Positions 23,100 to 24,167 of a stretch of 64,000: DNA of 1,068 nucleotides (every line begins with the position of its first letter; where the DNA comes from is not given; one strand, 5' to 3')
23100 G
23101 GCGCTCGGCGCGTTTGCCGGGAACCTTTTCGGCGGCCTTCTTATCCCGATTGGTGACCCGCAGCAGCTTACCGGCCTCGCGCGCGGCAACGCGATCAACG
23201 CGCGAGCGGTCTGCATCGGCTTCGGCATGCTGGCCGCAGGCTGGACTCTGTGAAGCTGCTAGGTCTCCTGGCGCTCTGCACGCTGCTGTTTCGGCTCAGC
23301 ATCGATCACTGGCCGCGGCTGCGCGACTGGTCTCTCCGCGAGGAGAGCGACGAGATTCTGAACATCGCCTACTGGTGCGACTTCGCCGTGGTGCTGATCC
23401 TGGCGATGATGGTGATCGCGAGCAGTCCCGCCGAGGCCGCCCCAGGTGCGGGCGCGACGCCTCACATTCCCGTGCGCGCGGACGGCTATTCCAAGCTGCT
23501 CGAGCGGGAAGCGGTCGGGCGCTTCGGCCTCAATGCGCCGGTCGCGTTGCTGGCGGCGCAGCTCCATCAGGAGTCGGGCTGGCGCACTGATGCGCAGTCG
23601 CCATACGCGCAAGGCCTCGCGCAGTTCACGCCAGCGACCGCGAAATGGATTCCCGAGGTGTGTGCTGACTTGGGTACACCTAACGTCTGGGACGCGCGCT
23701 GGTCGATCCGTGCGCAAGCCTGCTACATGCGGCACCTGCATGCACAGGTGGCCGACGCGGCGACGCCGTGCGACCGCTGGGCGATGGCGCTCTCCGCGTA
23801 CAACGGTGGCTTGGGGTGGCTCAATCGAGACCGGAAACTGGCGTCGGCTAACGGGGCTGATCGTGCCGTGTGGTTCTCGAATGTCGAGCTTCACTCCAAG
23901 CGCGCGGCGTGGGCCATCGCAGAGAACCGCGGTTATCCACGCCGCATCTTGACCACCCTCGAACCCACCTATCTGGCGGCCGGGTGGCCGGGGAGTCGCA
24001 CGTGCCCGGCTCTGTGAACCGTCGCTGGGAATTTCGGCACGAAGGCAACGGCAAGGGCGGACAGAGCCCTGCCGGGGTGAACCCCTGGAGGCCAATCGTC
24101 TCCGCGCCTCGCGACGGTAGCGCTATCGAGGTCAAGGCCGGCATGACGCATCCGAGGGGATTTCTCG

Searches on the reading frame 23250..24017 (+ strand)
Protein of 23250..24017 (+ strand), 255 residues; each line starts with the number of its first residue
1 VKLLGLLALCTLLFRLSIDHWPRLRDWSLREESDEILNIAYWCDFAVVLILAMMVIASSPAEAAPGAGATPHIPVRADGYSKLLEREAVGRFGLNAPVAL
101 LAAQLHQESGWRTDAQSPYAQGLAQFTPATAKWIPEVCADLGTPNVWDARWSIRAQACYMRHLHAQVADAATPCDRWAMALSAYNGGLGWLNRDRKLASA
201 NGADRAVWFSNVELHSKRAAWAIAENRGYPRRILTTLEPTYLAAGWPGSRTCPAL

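Call 55: search_protein_families(library=pfam, proteins=[window:23250-24017:+], max_evalue=0.01)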
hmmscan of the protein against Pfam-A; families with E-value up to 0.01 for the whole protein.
window:23250-24017:+ (255 aa): 1 family
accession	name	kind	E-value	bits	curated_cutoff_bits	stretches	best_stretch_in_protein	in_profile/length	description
PF01464.25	SLT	-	6.3e-12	45.5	21.3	1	97-201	13-111/117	Transglycosylase SLT domain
